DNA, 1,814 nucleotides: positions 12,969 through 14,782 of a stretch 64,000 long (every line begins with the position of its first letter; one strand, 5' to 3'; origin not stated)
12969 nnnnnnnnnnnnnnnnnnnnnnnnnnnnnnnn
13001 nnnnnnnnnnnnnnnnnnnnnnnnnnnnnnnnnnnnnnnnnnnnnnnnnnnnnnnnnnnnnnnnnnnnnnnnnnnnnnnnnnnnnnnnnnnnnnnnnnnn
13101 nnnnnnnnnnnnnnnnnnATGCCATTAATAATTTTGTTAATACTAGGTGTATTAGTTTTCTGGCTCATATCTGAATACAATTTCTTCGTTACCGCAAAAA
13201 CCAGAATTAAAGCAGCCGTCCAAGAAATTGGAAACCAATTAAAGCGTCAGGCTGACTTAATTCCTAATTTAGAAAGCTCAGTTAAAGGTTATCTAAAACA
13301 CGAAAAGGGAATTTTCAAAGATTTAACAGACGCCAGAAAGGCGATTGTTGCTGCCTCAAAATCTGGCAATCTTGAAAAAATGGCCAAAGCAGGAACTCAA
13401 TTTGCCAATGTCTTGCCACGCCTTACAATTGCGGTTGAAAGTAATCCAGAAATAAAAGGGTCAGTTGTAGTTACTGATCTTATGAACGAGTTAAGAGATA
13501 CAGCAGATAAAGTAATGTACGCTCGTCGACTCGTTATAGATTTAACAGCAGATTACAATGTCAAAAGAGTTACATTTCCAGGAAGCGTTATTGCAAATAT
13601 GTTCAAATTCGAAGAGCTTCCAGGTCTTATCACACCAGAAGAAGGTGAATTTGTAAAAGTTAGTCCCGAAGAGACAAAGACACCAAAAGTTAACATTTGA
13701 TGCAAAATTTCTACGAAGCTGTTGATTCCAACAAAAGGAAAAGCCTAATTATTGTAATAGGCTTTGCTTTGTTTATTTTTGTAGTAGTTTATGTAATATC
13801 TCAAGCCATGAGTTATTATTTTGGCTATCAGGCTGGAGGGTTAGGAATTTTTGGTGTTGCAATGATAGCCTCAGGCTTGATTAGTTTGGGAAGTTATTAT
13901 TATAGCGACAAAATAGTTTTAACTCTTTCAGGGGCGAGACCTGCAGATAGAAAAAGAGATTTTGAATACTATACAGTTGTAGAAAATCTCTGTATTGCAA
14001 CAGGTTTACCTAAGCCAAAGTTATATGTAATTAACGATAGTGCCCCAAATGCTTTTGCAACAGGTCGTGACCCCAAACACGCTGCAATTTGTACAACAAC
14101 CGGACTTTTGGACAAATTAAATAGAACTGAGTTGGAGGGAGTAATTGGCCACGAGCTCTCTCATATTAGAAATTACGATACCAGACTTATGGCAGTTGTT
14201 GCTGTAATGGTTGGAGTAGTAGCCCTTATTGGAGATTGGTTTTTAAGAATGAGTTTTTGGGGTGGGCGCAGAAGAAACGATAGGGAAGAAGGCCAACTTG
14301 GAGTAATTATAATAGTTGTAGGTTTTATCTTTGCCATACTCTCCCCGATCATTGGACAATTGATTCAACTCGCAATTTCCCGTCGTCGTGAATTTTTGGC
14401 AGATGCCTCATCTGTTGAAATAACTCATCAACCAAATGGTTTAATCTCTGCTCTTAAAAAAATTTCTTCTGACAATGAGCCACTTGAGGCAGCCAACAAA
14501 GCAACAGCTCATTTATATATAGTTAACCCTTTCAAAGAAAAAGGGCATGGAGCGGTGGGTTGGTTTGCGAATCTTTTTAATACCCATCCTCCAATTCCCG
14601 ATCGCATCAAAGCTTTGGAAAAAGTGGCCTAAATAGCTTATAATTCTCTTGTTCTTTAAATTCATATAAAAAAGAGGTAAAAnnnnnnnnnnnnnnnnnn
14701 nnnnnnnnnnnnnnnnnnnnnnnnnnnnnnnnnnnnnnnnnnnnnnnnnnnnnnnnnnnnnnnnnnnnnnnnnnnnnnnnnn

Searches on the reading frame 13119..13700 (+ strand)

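Call 64: search_protein_families(library=pfam, proteins=[window:13119-13700:+], max_evalue=0.00001)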
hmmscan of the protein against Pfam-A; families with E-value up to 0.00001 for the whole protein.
window:13119-13700:+ (193 aa): 1 family
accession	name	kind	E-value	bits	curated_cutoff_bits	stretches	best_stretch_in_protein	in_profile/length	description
PF04011.17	LemA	-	1.4e-33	116.2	26.2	1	34-175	2-140/149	LemA family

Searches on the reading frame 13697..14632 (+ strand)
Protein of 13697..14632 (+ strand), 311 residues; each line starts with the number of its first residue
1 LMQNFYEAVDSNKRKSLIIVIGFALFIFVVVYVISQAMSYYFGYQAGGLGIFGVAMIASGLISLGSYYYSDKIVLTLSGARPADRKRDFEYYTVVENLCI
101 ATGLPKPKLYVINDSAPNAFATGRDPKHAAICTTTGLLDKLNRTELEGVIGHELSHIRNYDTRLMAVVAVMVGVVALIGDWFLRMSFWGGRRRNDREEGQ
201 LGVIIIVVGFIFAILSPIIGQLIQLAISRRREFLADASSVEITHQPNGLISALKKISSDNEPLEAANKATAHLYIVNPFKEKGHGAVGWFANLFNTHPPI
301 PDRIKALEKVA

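Call 65: search_protein_families(library=pfam, proteins=[window:13697-14632:+], max_evalue=0.00001)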
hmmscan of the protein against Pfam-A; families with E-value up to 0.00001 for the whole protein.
window:13697-14632:+ (311 aa): 1 family
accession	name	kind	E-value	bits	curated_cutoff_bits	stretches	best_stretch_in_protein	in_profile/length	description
PF01435.24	Peptidase_M48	-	3.2e-32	112.3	20.3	1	93-310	9-185/186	Peptidase family M48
